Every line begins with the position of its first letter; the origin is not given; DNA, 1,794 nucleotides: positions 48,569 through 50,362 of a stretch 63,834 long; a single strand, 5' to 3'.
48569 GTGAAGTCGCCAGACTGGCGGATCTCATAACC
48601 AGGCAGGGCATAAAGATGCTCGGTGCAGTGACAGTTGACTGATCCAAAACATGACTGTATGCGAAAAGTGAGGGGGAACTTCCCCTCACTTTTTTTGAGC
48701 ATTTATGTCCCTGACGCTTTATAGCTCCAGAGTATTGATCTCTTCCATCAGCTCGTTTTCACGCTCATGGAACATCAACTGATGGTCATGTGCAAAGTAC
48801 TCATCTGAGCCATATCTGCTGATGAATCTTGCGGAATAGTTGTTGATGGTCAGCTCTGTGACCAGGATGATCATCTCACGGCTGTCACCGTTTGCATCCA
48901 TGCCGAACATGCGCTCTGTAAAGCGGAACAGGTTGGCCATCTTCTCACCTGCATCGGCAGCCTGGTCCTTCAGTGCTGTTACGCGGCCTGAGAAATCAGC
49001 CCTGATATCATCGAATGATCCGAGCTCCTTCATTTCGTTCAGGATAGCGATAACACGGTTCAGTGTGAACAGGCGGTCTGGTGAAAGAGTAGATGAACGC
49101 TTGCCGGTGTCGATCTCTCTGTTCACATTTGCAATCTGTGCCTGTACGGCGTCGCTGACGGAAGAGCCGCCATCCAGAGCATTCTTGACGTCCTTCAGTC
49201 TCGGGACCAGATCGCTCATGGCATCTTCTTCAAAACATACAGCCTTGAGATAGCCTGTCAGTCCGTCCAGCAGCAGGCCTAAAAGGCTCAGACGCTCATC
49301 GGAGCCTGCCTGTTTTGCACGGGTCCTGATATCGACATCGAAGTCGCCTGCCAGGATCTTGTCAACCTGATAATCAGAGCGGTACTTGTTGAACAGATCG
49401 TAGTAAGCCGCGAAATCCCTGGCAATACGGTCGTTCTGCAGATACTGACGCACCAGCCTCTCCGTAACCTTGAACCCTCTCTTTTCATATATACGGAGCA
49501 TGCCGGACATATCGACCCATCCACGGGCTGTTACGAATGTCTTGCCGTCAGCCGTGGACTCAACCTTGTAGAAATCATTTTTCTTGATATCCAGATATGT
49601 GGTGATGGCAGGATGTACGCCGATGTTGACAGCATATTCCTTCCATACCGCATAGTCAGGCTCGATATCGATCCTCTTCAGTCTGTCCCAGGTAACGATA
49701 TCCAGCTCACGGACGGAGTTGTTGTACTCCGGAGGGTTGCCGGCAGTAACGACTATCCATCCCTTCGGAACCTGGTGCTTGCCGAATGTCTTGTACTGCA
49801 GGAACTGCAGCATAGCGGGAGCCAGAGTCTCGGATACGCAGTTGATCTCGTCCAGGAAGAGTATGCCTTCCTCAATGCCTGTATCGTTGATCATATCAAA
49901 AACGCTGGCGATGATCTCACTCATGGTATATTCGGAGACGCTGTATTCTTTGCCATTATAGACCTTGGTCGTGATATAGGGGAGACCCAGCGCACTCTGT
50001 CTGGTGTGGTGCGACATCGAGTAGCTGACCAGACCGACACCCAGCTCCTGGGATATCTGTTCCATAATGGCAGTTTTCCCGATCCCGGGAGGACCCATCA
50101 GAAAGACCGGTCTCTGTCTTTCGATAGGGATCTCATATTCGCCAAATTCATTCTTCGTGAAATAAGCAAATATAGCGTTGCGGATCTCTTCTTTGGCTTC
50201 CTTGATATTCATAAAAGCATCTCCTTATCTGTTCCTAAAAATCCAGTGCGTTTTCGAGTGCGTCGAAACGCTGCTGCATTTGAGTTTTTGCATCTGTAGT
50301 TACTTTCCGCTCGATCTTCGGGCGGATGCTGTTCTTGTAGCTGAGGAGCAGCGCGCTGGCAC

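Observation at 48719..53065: Tight cytoplasmic three-gene operon: degenerate DUF2201 (metallopeptidase-like plus VWA-like) protein, signal-less BspA-type LRR protein and AAA+ ATPase. This is the best candidate for an undescribed system.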

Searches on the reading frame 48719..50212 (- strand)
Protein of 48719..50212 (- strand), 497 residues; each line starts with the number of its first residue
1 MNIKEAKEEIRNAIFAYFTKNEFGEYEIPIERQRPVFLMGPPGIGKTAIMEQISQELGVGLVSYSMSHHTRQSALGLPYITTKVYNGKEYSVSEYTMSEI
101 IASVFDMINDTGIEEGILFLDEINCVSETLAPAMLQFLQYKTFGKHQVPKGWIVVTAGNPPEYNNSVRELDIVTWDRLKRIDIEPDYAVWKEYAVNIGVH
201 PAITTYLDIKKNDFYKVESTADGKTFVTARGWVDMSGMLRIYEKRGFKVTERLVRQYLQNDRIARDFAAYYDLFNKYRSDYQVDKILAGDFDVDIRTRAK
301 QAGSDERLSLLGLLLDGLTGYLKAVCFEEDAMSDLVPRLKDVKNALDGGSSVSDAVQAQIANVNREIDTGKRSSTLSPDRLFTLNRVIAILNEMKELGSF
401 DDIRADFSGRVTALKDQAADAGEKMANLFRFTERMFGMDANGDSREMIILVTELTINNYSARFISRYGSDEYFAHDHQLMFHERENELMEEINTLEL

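Call 3: search_protein_families(library=pfam, proteins=[window:48719-50212:-], max_evalue=0.01)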
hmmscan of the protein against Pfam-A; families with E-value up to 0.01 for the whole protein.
window:48719-50212:- (497 aa): 10 families
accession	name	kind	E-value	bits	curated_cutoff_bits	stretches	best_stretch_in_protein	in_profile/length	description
PF07728.20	AAA_5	-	1.5e-09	38.4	22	1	35-177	1-138/139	AAA domain (dynein-related subfamily)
PF00004.35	AAA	-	2e-08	35.2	21.2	1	36-130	1-73/131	ATPase family associated with various cellular activities (AAA)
PF13401.12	AAA_22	-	3.2e-05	24.7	27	1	32-138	4-104/130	AAA domain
PF20030.5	bpMoxR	-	9e-05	22.1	27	1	33-143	31-126/205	MoxR domain in the MoxR-vWA-beta-propeller ternary systems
PF05496.18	RuvB_N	-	0.00036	20.8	27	1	36-66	36-66/159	Holliday junction DNA helicase RuvB P-loop domain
PF13191.12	AAA_16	-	0.00066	20.7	32.6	1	32-60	23-51/167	AAA ATPase domain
PF00158.32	Sigma54_activat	-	0.0011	19.1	20.2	0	114-144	93-123/168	Sigma-54 interaction domain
PF12775.13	AAA_7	-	0.0029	17.6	25.8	1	30-69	30-72/181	P-loop containing dynein motor region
PF13173.12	AAA_14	-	0.0039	17.6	27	0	33-128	2-76/129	AAA domain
PF20720.3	nSTAND3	-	0.0048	17.1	27.2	1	20-55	4-39/155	Novel STAND NTPase 3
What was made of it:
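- On MoxR/AAA_5 ATPase with VWA partner: AAA_5 at 1.5e-9, 38.4 bits against a cutoff of 22 (call 3).
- On NLR/STAND-like NTPase-LRR receptors: The ATPase is AAA_5. nSTAND3 scores only 17.1 bits against a cutoff of 27.2 (call 3).
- Closest known: MoxR-vWA-centric ternary conflict systems. Different: bpMoxR scores below its cutoff, 22.1 against 27 bits (call 3).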

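Call 4: search_protein_families(library=ncbifam, proteins=[window:48719-50212:-], max_evalue=0.01)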
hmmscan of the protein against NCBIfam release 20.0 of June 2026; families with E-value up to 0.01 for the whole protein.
window:48719-50212:- (497 aa): 9 families
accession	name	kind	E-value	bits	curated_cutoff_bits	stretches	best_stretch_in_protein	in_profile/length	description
NF003229.0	PRK04195.1-5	equivalog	5.6e-05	22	280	1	7-71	22-82/413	replication factor C large subunit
TIGR00635.1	ruvB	equivalog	6.7e-05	22.1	299.05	1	36-73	33-70/305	Holliday junction branch migration DNA helicase RuvB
NF003233.0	PRK04195.2-3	equivalog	0.0015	17.4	471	1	32-57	37-62/504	replication factor C large subunit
NF000868.0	PRK00080.1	equivalog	0.0025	16.8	282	0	36-68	54-86/330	Holliday junction branch migration DNA helicase RuvB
TIGR02639.1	ClpA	equivalog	0.0025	16.1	993.15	1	37-72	491-526/734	ATP-dependent Clp protease ATP-binding subunit ClpA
NF003230.0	PRK04195.1-6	equivalog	0.0026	16.5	441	1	28-69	34-75/494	replication factor C large subunit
NF003069.1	PRK03992.1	subfamily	0.0028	16.9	500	0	4-59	137-191/379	proteasome-activating nucleotidase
TIGR01243.1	CDC48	subfamily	0.0064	14.8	802.65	1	3-60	183-239/733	CDC48 family AAA ATPase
NF038308.1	RNA_repair_RtcR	equivalog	0.0072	15.2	650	0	114-143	278-307/530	RNA repair transcriptional activator RtcR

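Call 17: search_solved_structures(query=window:48719-50212:-, max_evalue=1)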
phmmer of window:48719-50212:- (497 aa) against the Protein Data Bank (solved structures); distinct sequences matched with E-value up to 1: 135 (the best 60 are shown).
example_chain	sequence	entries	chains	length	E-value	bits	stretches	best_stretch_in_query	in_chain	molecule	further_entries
6or5_A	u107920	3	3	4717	1.5e-07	33.9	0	30-75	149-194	Midasin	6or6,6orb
6uqe_A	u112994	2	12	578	0.0025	20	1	37-72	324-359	ATP-dependent Clp protease ATP-binding subunit ClpA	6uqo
1ixz_A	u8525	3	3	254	0.0038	19.4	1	4-67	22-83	ATP-dependent metalloprotease FtsH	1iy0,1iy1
1iy2_A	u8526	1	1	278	0.0044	19.1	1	4-68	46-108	ATP-dependent metalloprotease FtsH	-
5vc7_A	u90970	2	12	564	0.0046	19.1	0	30-65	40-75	VCP-like ATPase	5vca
1ksf_X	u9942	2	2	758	0.0053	18.9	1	37-72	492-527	ATP-DEPENDENT CLP PROTEASE ATP-BINDING SUBUNIT CLPA | ClpA protein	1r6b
6w1z_A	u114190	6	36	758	0.0053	18.9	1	37-72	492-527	ATP-dependent Clp protease ATP-binding subunit ClpA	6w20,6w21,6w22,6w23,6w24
7uiv_A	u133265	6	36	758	0.0053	18.9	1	37-72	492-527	ATP-dependent Clp protease ATP-binding subunit ClpA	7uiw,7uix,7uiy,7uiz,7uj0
5g4g_A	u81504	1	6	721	0.0087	18.2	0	30-65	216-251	VCP-LIKE ATPASE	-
5g4f_A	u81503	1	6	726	0.0088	18.2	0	30-65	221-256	VCP-LIKE ATPASE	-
6nui_A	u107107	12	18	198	0.0092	18.1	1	33-76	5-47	Guanylate kinase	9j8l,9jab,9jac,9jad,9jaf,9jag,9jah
8pts_A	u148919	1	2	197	0.0098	18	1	33-76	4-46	Guanylate kinase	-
2dhr_A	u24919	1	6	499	0.012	17.8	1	4-67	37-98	FtsH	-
4eiw_A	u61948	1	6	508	0.012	17.7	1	4-67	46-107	ATP-dependent zinc metalloprotease FtsH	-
9lgo_A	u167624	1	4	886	0.015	17.4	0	23-59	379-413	ATPase family gene 2 protein homolog A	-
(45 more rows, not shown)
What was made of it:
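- Closest known: MoxR-type AAA+ / VWA-protein pairs. Same: The best PDB sequence hit of the ATPase is Midasin (call 17).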

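Call 22: search_protein_families(library=padloc, proteins=[window:48719-50212:-], max_evalue=0.1)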
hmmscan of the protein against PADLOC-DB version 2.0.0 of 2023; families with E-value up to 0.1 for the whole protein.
window:48719-50212:- (497 aa): 8 families
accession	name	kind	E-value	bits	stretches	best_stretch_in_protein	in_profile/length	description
PDLC02196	IetA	-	1.5e-05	22.7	1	5-62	96-151/374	-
PDLC04232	IetA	-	0.0001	19.8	1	31-62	114-145/330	-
PDLC02195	IetA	-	0.00095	16.6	1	6-63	112-167/395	-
PDLC05079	PDC-S73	-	0.0015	15.4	1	6-55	164-213/752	-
PDLC01993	RtcR--CARF_AAA_HTH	-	0.005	13.3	0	29-53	200-224/523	-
PDLC04140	mad8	-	0.0084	13.6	1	27-60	21-54/314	mads_8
PDLC03838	DolB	-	0.015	12.6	1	32-73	163-206/375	-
PDLC01994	RtcR_PspF1--CARF_AAA_HTH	-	0.04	11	0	115-143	251-279/468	-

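Call 23: search_protein_families(library=phrogs, proteins=[window:48719-50212:-], max_evalue=0.01)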
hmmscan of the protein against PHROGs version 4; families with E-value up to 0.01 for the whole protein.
window:48719-50212:- (497 aa): 10 families
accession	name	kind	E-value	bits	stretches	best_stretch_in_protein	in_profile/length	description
phrog_1297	-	other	5.6e-39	135.2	1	31-291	23-276/356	ATPase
phrog_16335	-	other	3.1e-06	27.6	1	34-192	27-176/267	ATPase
phrog_3757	-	unknown function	5.9e-06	26.9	1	8-63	103-156/367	-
phrog_249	-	moron, auxiliary metabolic gene and host takeover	8.8e-06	26.3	1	30-72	124-166/380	porphyrin biosynthesis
phrog_21479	-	unknown function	0.0015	19.5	1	36-68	29-61/68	-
phrog_11838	-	DNA, RNA and nucleotide metabolism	0.0046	17.2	1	33-67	40-74/420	clamp loader of DNA polymerase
phrog_4871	-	other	0.0054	16.2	1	32-123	212-293/764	ATP-dependent protease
phrog_168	-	DNA, RNA and nucleotide metabolism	0.0066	17.2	0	34-71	43-80/314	clamp loader of DNA polymerase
phrog_4339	-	unknown function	0.0071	16.5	0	36-70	54-88/552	-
phrog_7485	-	unknown function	0.0098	15.9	0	4-70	199-264/430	-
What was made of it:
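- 48719..50212 (-): Gene 3, an AAA_5/MoxR-like ATPase of 497 aa. Walker A lies at 50072-50095 and Walker B at 49841-49861. A conserved helical C-terminal extension covers residues about 300-497 (48722-49315). AAA_5 at 1.5e-9 (call 3). phrog_1297 at 5.6e-39 (call 23).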

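Call 27: search_dna_similar(query=window:48719-50212:-, collection=phages, mode=protein, max_rows=25, max_evalue=0.00001)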
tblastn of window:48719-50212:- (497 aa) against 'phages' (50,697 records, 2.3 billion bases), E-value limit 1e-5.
Records with a match: 452; places in all: 452; records where one place covers at least 80% of the query: 4.
Best place of each record, by identity: <60% 452.
By first word of the organism name: Escherichia 162; Pseudomonas 54; Salmonella 25; Pectobacterium 24; Vibrio 21; Campylobacter 16; Cronobacter 15; Aeromonas 14; Bacteriophage 10; Bacillus 10; and 29 more.
By host as written in the record: Escherichia coli 60; - 38; Campylobacter jejuni 15; Escherichia coli K-12 14; Pseudomonas aeruginosa 14; Escherichia coli K-12 MG1655 12; Cronobacter sakazakii 11; Escherichia coli O157:H7 8; and 140 more.
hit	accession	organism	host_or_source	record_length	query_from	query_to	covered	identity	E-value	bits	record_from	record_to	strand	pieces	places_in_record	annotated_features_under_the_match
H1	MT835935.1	Bacteriophage sp.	human fecal samples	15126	1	491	99%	48.9%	3e-145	466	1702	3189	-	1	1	record has no annotation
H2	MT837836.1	Bacteriophage sp.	human fecal samples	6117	1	496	100%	48.2%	6e-149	474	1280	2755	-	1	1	record has no annotation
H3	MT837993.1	Bacteriophage sp.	human fecal samples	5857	1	493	99%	46.5%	4e-140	449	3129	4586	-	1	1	record has no annotation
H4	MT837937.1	Bacteriophage sp.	human fecal samples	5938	1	496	100%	45.1%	3e-133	429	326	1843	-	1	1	record has no annotation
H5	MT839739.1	Bacteriophage sp.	human fecal samples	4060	1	306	62%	58.2%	4e-124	398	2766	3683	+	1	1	record has no annotation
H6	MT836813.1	Bacteriophage sp.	human fecal samples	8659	1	292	59%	59.6%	5e-117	384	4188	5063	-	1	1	record has no annotation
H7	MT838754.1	Bacteriophage sp.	human fecal samples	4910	1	305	61%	53.8%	5e-110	362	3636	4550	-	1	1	record has no annotation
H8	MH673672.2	Thermus phage phiFa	Thermus thermophilus HB27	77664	1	289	58%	25.9%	1e-15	86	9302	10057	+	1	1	AAA+ superfamily ATPase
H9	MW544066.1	Salmonella phage vB_SalP_TR2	Salmonella enterica subsp. enterica ...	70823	37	299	53%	26.6%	4e-13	78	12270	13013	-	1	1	NTPase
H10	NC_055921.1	Salmonella phage vB_SalP_TR2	Salmonella enterica subsp. enterica ...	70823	37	299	53%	26.6%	4e-13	78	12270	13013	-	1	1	ATPase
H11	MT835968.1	Bacteriophage sp.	human fecal samples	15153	19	288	54%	24.8%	4e-20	100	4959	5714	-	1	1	record has no annotation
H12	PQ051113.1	Erwinia phage Fifi287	Erwinia amylovora YBK14808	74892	37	297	53%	24.7%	4e-8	62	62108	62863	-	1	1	ATPase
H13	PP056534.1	Klebsiella phage MY01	Klebsiella pneumoniae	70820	37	298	53%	24.5%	5e-9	65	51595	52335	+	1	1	DnaA protein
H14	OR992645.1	Escherichia phage EI-SP-GF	Escherichia coli (EIEC)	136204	32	289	52%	24.9%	3e-9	66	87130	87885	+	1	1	record has no annotation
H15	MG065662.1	Campylobacter phage A142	Campylobacter jejuni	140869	32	289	52%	24.9%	3e-9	66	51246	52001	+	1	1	record has no annotation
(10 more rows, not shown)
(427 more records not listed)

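Call 81: search_solved_structures(query=A5, max_evalue=0.001, show_alignments=1)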
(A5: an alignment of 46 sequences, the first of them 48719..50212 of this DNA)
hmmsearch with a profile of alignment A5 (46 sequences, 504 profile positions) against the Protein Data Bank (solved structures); distinct sequences matched with E-value up to 0.001: 54.
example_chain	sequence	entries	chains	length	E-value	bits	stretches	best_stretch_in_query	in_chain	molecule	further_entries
5vc7_A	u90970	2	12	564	6.1e-05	25.5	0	4-63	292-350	VCP-like ATPase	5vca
9lgo_F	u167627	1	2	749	0.00011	24.6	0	34-65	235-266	ATPase family gene 2 protein homolog B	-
8rhn_O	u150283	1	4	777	0.00012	24.4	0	34-65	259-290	ATPase family gene 2 protein homolog B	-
5g4g_A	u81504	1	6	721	0.00014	24.3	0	4-63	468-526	VCP-LIKE ATPASE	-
5g4f_A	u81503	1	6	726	0.00014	24.2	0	4-63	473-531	VCP-LIKE ATPASE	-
6or5_A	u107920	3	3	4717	0.00017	24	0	30-66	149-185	Midasin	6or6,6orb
7wub_C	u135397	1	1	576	0.00024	23.5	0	27-58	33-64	Transitional endoplasmic reticulum ATPase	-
7wub_D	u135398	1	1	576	0.00024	23.5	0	27-58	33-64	Transitional endoplasmic reticulum ATPase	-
6mck_A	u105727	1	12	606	0.00027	23.3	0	27-58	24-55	Transitional endoplasmic reticulum ATPase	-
6oaa_B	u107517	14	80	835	0.00029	23.2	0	5-63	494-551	Cell division control protein 48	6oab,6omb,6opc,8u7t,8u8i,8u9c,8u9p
8dar_A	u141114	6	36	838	0.00029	23.2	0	5-63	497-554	Cell division control protein 48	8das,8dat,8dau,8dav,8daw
6oa9_A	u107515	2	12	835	0.00029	23.2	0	5-63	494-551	Cell division control protein 48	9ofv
9lgo_A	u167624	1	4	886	0.00043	22.7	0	14-58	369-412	ATPase family gene 2 protein homolog A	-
6uqe_A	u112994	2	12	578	0.00043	22.7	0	37-69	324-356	ATP-dependent Clp protease ATP-binding subunit ClpA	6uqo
7w42_A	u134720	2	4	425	0.00044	22.6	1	7-76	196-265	Uncharacterized ATPase YjoB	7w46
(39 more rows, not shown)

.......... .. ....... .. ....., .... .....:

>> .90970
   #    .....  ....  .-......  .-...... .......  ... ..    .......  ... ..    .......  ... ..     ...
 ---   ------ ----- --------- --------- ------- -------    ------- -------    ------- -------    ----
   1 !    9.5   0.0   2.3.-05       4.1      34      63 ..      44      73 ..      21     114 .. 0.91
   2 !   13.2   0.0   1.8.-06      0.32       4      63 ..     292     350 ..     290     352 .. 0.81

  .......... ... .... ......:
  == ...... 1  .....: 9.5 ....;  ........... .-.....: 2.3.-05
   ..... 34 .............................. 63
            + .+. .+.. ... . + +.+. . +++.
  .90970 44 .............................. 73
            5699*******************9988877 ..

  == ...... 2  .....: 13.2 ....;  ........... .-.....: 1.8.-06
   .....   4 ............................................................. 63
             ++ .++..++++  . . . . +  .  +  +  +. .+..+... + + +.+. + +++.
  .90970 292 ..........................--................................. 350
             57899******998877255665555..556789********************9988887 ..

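Call 87: search_dna_similar(query=window:48719-50212:-, collection=plasmids, mode=protein, max_rows=12, max_evalue=1e-10)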
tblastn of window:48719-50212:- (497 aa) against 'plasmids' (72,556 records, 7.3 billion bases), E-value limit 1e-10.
Records with a match: 14; places in all: 14; records where one place covers at least 80% of the query: 0.
Best place of each record, by identity: <60% 14.
By first word of the organism name: Synechocystis 5; Streptomyces 1; Nostoc 1; Miltoncostaea 1; Azospirillum 1; Oceanithermus 1; Sphaerospermopsis 1; Sphaerotilus 1; Thermus 1; Deinococcus 1.
By predicted mobility (MOB-suite, as given by PLSDB): non-mobilizable 11; conjugative 2; mobilizable 1.
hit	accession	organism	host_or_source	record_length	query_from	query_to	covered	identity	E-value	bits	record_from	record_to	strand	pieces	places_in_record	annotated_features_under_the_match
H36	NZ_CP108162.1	Streptomyces sp. NBC_00158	-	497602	19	296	56%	25.5%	2e-15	87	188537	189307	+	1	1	MoxR family ATPase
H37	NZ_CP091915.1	Nostoc sp. UHCC 0870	cell culture,Brackish water, ...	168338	9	291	57%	23.7%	2e-18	97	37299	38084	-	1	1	MoxR family ATPase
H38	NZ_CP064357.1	Miltoncostaea oceani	pure culture,marine sediment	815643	16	292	56%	23.7%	1e-16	91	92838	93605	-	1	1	MoxR family ATPase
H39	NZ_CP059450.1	Azospirillum brasilense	Prokaryotes,soil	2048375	35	301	54%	24.5%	6e-14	82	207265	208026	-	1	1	none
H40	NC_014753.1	Oceanithermus profundus DSM 14977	deep sea hot vent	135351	37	299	53%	24.5%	1e-15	88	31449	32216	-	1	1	AAA family ATPase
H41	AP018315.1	Sphaerospermopsis kisseleviana NIES-73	-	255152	19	291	55%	23.4%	8e-18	95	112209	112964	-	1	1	hypothetical protein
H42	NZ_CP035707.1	Sphaerotilus sulfidivorans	cell culture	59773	18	298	57%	22.2%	4e-11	74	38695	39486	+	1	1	MoxR family ATPase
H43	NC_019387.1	Thermus oshimai JL-2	-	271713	36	244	42%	26.2%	6e-13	79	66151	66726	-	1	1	MoxR family ATPase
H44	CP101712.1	Synechocystis sp. B12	cell culture,mangrove water from the ...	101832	38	232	39%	26.2%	6e-14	82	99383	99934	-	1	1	none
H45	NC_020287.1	Synechocystis sp. PCC 6803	-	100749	38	241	41%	25.0%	8e-14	82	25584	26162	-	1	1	MoxR family ATPase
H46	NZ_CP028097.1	Synechocystis sp. IPPAS B-1465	axenic culture,Synechocystis sp. GT-L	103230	38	241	41%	25.0%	8e-14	82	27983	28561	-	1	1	MoxR family ATPase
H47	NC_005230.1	Synechocystis sp. PCC 6803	-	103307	38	241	41%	25.0%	8e-14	82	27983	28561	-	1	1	MoxR family ATPase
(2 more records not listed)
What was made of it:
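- On Known anti-phage defence systems (PADLOC-DB v2): No close homologue on plasmids (call 87).
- No close plasmid homologue (call 87).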

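Call 99: get_annotated_region(hit=H37, flank=2500)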
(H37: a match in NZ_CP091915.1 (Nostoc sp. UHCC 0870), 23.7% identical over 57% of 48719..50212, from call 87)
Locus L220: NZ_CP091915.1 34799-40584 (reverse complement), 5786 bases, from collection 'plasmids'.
description: Nostoc sp. UHCC 0870 plasmid unnamed2, complete sequence
organism: Nostoc sp. UHCC 0870 (NCBI taxid 2914041)
taxonomy: Bacteria; Cyanobacteriota; Cyanophyceae; Nostocales; Nostocaceae; Nostoc; Nostoc sp. UHCC 0870
host: -; source: cell culture,Brackish water, Varlaxudden, Baltic Sea; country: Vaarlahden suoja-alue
typing (MOB-suite, as given by PLSDB): non-mobilizable; replicon rep_cluster_776; mating-pair formation MPF_T
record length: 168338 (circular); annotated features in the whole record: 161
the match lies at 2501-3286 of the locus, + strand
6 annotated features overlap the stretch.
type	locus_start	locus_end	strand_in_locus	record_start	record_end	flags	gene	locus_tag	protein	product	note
CDS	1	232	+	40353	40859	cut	-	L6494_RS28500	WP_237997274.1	DUF1993 domain-containing protein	-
CDS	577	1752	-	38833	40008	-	-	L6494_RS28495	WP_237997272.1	hypothetical protein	-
CDS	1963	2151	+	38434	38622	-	-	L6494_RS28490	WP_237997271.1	hypothetical protein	-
CDS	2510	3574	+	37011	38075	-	-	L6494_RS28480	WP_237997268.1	MoxR family ATPase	-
CDS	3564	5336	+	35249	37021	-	-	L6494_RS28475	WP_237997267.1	peptidase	-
CDS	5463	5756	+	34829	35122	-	-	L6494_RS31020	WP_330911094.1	hypothetical protein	-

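Call 100: get_annotated_region(hit=H36, flank=2500)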
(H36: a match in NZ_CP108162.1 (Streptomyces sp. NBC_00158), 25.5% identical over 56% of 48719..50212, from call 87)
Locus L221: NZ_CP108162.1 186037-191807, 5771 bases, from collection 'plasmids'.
description: Streptomyces sp. NBC_00158 plasmid unnamed1, complete sequence
organism: Streptomyces sp. NBC_00158 (NCBI taxid 2903627)
taxonomy: Bacteria; Actinomycetota; Actinomycetes; Kitasatosporales; Streptomycetaceae; Streptomyces; Streptomyces sp. NBC 00158
host: -; source: -; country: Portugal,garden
typing (MOB-suite, as given by PLSDB): non-mobilizable
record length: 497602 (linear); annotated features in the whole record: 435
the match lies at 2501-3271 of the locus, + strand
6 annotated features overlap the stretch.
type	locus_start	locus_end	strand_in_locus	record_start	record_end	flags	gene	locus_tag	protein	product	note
CDS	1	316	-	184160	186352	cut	-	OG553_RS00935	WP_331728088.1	tetratricopeptide repeat protein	-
CDS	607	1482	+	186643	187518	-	-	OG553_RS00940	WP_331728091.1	glycosyltransferase family 2 protein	-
CDS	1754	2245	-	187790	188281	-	-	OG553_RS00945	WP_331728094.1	NUDIX hydrolase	-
CDS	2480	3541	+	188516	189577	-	-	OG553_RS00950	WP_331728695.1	MoxR family ATPase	-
CDS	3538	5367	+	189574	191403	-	-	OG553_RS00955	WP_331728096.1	hypothetical protein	-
CDS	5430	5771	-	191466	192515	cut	-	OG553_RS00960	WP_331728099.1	helix-turn-helix domain-containing protein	GO:0006355 - regulation of DNA-templated transcription [Evidence IEA]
